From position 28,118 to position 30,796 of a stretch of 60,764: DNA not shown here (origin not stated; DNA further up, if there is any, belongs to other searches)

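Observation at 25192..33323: Orphan glycyl radical eliminase operon in a sugar-catabolic neighbourhood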

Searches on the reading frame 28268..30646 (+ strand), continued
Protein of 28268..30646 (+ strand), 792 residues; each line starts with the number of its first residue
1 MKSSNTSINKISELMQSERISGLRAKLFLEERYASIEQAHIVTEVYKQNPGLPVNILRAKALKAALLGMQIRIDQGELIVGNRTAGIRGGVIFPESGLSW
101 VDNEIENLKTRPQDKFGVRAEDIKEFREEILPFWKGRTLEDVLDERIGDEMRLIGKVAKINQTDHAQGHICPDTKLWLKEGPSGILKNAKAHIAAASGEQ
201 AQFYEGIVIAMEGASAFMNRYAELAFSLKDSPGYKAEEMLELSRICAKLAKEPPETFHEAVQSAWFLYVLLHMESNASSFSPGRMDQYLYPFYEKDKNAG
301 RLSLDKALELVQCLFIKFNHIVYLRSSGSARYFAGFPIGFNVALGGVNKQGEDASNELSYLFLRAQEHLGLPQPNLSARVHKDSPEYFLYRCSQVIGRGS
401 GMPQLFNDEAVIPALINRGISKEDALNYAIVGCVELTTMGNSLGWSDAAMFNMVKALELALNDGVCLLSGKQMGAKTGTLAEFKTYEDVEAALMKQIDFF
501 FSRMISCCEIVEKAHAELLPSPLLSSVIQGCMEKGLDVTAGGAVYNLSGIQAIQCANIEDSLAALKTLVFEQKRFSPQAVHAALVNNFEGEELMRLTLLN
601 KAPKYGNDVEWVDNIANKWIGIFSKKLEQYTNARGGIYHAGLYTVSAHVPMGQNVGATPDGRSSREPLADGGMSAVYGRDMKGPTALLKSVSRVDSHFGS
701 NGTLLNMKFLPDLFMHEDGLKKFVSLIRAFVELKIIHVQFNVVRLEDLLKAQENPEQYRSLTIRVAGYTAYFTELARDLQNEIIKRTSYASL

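Call 32: search_solved_structures(query=window:28268-30646:+, show_alignments=5, max_evalue=1e-160)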
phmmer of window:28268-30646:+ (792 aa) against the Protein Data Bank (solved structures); distinct sequences matched with E-value up to 1e-160: 6.
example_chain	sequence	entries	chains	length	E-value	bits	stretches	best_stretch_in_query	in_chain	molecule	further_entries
8yjo_A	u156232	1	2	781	4.3e-195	653.2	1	17-789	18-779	Probable dehydratase PflD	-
8id0_A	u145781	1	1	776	2.5e-186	624.3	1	17-788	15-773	formate C-acetyltransferase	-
1r8w_A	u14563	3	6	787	4.2e-181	607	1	15-789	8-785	glycerol dehydratase | B12-independent glycerol dehydratase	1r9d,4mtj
5i2a_A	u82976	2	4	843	4e-165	554.1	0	14-588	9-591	Diol-dehydratase | Diol dehydratase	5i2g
9f3w_A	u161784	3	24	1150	9.8e-162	542.9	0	23-787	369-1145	Choline trimethylamine-lyase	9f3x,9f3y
9rco_A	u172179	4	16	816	6.7e-161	540.2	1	18-788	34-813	Glycyl radical protein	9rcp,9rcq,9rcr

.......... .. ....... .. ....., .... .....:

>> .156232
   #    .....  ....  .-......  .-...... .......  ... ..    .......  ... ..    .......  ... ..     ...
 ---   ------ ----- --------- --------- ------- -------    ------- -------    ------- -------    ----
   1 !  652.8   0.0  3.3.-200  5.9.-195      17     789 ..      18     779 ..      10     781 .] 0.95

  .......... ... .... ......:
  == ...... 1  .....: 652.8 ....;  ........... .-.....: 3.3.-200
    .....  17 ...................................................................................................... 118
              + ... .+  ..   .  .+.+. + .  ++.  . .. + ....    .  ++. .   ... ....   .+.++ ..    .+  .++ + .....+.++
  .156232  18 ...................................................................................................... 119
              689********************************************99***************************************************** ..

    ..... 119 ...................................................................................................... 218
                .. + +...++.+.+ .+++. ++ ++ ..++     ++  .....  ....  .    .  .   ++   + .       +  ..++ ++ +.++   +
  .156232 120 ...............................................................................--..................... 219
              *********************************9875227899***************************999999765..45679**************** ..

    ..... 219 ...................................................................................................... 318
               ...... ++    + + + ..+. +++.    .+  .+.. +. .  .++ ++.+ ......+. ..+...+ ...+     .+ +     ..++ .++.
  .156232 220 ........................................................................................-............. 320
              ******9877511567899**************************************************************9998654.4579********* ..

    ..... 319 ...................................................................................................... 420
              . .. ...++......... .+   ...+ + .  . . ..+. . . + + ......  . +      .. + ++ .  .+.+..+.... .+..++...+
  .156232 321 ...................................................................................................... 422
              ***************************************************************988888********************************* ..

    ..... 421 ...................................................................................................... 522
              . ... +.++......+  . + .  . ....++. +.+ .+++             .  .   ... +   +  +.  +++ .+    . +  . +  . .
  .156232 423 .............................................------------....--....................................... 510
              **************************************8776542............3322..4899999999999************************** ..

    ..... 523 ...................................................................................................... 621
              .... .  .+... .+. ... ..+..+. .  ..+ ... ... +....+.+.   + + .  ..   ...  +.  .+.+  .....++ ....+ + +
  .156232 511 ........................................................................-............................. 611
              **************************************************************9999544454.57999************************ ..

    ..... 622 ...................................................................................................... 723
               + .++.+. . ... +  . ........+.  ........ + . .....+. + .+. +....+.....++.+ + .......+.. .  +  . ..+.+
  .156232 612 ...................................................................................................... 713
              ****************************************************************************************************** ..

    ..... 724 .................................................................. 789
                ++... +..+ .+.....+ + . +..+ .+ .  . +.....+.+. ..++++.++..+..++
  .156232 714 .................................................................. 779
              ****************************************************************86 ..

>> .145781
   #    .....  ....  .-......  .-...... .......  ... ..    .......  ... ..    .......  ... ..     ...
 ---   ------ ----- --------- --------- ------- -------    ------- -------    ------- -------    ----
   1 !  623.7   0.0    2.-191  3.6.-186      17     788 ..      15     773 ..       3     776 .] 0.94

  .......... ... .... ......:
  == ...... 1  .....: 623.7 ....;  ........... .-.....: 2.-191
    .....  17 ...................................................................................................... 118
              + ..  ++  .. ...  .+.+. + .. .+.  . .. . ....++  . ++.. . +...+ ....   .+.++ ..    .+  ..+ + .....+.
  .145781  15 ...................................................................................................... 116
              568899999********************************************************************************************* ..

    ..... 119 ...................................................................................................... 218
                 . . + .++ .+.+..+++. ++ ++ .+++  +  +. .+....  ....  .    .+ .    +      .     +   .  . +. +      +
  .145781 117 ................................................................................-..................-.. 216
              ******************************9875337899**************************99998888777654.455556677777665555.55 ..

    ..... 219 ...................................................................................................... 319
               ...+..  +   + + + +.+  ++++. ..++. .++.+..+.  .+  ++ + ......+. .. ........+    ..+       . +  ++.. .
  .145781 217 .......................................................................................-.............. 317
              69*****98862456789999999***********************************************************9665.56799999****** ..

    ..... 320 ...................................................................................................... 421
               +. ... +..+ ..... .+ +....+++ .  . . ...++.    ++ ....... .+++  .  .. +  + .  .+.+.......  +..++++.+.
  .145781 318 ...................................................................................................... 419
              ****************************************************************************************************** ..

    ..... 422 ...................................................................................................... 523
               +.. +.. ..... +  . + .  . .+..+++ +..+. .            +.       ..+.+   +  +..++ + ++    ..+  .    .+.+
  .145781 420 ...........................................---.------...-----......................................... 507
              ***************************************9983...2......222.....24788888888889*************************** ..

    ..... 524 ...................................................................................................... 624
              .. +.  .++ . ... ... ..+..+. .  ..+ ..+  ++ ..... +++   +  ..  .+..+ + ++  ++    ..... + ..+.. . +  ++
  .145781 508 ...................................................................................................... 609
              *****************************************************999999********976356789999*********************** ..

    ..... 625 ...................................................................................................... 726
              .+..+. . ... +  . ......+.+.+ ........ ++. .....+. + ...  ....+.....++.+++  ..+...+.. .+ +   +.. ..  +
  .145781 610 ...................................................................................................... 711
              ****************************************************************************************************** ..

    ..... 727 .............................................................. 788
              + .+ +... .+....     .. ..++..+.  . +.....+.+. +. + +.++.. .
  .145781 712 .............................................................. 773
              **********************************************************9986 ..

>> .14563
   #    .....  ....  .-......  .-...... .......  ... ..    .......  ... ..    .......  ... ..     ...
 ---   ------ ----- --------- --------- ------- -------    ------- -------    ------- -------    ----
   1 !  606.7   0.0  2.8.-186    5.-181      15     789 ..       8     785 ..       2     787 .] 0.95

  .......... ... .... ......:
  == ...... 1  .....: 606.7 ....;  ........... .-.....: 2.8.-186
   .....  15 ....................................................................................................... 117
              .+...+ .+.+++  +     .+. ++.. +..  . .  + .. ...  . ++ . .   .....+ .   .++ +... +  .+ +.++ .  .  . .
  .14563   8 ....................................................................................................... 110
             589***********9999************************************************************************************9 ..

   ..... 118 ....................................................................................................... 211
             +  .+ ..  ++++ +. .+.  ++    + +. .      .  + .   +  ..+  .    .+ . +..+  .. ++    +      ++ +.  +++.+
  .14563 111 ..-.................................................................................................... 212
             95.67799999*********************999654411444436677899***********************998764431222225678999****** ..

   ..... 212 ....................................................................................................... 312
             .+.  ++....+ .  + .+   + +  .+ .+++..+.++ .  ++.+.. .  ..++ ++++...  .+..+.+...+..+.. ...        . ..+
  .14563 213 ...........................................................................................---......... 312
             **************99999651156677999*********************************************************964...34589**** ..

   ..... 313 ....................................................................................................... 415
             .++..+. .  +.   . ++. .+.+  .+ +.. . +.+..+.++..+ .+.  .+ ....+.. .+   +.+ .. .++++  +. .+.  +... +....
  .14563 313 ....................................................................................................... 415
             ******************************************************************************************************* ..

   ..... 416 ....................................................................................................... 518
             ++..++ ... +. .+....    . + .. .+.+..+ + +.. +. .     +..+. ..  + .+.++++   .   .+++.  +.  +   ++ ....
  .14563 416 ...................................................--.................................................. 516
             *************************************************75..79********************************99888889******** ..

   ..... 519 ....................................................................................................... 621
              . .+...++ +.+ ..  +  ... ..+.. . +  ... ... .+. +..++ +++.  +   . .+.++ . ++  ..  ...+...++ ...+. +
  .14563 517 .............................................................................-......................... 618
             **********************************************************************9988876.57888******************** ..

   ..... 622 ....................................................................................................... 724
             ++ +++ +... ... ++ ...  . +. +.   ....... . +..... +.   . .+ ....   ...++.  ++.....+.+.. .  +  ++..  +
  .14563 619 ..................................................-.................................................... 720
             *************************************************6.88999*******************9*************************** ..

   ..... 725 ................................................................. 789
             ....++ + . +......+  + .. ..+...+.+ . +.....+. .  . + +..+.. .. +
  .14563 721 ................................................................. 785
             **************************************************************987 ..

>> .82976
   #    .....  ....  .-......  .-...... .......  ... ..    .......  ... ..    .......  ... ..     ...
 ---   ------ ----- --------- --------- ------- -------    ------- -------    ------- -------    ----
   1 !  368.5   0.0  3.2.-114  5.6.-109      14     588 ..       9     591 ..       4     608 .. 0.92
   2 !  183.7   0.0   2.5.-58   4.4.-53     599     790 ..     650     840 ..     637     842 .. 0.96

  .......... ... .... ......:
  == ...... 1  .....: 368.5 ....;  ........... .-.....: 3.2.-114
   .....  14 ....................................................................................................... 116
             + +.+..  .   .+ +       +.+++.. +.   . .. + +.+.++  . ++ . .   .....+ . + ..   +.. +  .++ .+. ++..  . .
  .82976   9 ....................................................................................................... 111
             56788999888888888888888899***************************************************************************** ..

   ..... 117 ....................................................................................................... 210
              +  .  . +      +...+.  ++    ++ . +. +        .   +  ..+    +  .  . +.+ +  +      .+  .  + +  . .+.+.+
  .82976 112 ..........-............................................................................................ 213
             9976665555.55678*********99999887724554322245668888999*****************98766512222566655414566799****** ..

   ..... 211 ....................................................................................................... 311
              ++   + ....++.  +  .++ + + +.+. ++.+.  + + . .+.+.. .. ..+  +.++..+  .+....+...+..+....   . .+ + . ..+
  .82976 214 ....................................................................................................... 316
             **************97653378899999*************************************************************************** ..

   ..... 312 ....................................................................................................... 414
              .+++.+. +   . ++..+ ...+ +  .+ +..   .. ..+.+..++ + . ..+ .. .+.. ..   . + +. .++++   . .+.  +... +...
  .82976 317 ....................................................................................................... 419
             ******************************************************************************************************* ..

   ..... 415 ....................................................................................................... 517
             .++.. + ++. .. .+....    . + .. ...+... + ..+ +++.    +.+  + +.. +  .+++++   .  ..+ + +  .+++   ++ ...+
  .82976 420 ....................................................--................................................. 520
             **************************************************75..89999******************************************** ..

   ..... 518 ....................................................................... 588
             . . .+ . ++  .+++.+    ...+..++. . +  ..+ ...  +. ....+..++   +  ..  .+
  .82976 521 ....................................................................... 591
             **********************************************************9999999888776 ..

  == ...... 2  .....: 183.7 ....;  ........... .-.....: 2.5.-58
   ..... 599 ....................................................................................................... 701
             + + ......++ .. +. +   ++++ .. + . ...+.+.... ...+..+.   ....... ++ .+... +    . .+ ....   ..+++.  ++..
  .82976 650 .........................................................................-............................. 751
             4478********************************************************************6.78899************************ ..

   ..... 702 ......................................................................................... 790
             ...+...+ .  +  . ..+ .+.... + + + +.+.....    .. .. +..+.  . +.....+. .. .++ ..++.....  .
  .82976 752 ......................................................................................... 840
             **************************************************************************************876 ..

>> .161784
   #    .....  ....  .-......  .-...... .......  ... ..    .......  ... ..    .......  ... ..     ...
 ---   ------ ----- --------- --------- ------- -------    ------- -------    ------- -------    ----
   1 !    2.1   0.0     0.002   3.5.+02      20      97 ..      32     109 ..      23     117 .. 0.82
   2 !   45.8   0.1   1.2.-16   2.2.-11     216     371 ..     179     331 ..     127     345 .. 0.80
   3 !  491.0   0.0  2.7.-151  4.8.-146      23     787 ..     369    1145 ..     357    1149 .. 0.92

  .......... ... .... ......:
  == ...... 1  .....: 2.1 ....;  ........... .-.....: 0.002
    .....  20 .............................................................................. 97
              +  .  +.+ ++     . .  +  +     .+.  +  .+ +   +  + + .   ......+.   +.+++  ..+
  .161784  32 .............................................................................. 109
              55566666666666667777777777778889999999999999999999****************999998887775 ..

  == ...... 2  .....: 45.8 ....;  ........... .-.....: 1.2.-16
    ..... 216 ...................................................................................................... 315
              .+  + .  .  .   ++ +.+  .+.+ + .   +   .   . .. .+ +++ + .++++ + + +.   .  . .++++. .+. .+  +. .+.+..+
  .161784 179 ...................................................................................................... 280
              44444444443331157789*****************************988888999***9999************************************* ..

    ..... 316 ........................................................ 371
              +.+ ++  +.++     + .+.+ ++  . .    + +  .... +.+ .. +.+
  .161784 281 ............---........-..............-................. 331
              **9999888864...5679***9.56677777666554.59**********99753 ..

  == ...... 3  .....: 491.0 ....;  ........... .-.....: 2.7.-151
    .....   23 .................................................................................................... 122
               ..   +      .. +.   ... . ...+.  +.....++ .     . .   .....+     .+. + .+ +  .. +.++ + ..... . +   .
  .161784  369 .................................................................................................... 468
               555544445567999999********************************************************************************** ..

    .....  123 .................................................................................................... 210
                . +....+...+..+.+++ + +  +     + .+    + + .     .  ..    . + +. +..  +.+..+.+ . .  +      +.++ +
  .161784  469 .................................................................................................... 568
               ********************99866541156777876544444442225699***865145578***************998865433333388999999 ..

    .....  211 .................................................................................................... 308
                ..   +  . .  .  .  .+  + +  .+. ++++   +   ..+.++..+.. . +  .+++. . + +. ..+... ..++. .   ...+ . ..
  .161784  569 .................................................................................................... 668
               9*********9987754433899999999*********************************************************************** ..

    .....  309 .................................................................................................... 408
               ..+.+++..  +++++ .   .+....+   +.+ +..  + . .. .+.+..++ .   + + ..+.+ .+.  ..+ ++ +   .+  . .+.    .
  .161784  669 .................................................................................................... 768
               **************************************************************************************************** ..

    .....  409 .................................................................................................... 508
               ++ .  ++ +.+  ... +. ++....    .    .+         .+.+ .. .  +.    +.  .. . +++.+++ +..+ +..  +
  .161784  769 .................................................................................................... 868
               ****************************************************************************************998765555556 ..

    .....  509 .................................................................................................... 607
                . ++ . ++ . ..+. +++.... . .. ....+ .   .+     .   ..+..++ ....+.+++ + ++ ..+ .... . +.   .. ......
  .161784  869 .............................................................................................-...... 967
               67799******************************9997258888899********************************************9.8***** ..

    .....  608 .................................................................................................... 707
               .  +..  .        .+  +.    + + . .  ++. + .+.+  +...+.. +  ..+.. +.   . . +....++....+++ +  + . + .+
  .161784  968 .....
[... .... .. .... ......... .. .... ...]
